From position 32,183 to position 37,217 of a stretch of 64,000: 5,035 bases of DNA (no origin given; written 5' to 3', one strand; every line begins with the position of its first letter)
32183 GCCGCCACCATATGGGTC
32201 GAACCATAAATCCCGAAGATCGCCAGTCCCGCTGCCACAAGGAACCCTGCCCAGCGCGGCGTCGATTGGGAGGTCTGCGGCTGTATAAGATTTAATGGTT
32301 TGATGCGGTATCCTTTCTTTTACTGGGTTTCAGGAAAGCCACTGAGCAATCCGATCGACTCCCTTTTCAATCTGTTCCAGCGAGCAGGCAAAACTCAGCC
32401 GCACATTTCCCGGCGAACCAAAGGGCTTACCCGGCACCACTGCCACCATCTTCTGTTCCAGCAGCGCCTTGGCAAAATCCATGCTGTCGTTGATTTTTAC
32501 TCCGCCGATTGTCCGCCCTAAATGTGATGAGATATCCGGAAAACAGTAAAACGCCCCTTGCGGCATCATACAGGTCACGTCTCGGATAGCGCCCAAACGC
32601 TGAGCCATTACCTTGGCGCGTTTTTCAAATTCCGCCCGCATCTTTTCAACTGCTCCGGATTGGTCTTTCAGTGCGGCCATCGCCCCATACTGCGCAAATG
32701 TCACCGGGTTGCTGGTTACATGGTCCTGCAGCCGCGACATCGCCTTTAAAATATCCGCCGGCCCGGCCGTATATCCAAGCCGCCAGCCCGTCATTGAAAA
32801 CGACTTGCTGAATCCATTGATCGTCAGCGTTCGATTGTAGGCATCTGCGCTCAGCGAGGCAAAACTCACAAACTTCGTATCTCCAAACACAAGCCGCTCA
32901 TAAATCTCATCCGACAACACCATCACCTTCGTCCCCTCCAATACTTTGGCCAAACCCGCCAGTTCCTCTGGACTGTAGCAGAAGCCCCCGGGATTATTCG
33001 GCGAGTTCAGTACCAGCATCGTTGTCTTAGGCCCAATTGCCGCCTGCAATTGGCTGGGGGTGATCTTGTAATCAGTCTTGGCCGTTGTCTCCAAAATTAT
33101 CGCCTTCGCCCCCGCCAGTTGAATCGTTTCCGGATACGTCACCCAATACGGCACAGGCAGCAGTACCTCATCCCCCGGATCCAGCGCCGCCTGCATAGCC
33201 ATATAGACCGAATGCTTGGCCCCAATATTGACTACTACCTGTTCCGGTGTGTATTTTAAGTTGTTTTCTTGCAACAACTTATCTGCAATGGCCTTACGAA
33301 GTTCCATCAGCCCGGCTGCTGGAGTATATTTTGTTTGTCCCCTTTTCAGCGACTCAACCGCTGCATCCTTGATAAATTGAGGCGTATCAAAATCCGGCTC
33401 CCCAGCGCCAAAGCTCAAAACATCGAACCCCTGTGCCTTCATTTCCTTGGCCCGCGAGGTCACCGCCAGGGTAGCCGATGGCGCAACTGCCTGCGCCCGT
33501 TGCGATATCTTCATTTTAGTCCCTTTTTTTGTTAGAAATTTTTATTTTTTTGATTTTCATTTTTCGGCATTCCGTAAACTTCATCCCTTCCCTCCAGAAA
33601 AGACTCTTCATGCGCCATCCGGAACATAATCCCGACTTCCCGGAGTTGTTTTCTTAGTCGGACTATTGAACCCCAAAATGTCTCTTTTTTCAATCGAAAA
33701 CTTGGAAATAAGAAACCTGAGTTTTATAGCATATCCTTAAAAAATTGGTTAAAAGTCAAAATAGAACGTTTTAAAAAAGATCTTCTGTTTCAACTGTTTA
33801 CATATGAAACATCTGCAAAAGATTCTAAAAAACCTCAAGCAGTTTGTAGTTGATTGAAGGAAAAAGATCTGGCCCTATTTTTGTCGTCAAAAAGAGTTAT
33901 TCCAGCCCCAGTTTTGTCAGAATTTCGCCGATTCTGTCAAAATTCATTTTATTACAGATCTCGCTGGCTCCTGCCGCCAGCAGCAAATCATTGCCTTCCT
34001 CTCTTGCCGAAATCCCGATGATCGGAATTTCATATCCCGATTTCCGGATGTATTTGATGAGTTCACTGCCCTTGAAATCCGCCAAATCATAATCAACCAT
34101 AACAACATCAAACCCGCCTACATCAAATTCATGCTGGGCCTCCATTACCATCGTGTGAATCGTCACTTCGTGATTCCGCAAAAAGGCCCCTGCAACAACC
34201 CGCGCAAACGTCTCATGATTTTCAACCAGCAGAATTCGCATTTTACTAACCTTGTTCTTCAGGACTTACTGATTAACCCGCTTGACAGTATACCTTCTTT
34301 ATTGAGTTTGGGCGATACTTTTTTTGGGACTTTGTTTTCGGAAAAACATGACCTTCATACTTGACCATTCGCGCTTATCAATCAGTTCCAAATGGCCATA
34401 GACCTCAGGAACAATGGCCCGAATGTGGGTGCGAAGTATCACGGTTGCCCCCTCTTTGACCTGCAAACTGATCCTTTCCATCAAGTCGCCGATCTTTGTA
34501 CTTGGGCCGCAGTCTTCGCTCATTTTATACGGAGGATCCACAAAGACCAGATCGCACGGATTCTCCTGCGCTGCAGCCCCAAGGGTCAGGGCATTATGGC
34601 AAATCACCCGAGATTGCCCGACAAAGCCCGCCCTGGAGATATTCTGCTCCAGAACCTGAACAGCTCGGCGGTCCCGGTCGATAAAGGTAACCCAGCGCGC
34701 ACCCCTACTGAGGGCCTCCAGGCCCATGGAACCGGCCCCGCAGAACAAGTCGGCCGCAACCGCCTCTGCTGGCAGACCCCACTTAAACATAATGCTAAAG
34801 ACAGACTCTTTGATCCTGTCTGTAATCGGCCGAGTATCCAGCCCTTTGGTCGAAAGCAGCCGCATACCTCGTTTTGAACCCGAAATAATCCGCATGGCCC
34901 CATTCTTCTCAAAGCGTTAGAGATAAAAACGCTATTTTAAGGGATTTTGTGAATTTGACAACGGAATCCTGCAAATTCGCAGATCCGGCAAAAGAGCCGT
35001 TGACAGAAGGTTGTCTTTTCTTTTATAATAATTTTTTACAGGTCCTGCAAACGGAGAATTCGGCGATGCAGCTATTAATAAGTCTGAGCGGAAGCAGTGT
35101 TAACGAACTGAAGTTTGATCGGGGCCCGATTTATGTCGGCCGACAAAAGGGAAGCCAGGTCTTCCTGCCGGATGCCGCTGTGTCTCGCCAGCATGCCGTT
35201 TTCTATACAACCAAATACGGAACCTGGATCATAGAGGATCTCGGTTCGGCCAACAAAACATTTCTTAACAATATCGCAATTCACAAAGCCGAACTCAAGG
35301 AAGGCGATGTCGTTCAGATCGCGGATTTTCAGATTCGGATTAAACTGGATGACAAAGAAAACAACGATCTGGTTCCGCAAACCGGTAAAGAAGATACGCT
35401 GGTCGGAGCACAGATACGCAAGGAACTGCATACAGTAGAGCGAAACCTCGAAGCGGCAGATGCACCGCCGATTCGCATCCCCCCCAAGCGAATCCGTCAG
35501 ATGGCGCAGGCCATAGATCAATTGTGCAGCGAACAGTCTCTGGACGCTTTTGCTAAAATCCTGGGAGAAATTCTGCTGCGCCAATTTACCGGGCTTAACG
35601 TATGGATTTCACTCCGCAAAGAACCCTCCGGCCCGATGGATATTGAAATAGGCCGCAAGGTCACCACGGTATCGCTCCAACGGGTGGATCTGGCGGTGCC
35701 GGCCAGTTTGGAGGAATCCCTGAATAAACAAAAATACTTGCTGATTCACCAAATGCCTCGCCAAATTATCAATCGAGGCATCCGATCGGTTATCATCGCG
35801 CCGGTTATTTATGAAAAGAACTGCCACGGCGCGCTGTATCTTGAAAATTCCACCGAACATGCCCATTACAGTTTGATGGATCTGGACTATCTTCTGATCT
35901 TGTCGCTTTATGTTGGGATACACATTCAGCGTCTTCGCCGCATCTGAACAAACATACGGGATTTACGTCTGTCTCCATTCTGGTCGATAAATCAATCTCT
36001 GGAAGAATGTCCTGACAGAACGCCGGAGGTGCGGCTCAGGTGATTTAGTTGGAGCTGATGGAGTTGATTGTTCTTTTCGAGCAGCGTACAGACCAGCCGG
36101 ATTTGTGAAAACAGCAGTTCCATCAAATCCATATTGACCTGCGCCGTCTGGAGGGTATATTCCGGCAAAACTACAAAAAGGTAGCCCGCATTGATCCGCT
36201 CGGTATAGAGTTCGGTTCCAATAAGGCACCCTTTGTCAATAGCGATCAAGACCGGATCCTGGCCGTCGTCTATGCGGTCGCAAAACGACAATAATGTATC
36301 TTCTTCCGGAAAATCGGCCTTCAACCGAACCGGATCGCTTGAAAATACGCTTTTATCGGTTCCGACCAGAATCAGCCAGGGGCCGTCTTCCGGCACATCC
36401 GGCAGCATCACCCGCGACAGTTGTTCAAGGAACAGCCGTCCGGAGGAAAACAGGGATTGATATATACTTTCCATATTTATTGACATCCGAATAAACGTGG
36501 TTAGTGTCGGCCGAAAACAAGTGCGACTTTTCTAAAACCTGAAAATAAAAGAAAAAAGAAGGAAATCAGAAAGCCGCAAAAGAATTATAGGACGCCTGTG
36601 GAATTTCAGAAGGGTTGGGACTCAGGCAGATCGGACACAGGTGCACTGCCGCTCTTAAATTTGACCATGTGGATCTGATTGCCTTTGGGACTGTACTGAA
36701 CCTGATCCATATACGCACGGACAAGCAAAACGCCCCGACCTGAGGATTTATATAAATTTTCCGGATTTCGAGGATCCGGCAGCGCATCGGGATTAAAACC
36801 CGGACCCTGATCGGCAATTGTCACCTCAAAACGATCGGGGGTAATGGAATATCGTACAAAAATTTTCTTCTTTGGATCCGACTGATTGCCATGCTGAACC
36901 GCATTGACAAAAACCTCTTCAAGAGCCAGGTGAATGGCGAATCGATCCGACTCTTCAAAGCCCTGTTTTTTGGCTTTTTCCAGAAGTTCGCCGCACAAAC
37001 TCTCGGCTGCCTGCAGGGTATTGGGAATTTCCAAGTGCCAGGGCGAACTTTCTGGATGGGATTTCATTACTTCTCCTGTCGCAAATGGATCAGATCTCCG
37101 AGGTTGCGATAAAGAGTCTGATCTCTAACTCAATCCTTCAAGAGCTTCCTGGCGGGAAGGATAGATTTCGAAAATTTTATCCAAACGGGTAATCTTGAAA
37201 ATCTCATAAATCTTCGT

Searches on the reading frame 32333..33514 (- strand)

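Call 31: search_protein_families(library=pfam, proteins=[window:32333-33514:-], max_evalue=0.00001)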
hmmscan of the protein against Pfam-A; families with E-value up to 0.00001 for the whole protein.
window:32333-33514:- (394 aa): 1 family
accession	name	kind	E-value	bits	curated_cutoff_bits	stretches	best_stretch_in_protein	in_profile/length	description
PF00155.27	Aminotran_1_2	-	1.8e-81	274.6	19.7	1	31-389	2-361/361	Aminotransferase class I and II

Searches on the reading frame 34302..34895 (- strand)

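Call 31: search_protein_families(library=pfam, proteins=[window:34302-34895:-], max_evalue=0.00001)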
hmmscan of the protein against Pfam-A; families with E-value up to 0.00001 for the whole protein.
window:34302-34895:- (198 aa): 2 families
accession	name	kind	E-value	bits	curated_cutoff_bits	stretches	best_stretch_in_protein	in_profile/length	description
PF03602.21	Cons_hypoth95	-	6e-37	127.5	24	1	1-185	1-181/182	Conserved hypothetical protein 95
PF05175.20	MTS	-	2.8e-07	30.8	23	1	46-128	34-113/170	Methyltransferase small domain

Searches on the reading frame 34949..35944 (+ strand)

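Call 32: search_protein_families(library=pfam, proteins=[window:34949-35944:+], max_evalue=0.00001)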
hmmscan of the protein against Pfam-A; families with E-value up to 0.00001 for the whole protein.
window:34949-35944:+ (332 aa): 2 families
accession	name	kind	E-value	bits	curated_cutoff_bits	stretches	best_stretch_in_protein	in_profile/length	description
PF00498.31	FHA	-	3e-16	60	20.7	1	62-124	2-66/67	FHA domain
PF16697.10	Yop-YscD_cpl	-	3.4e-09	37.3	33.2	1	53-128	11-87/94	Inner membrane component of T3SS, cytoplasmic domain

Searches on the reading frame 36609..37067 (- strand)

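Call 32: search_protein_families(library=pfam, proteins=[window:36609-37067:-], max_evalue=0.00001)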
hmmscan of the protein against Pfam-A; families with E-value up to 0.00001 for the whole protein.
window:36609-37067:- (153 aa): 2 families
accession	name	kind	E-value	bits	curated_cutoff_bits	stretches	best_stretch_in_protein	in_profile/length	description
PF13581.12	HATPase_c_2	-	1.9e-30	105.9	27.4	1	15-136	2-127/127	Histidine kinase-like ATPase domain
PF02518.31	HATPase_c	-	5.5e-08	33.7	26.4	1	41-124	2-92/111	Histidine kinase-, DNA gyrase B-, and HSP90-like ATPase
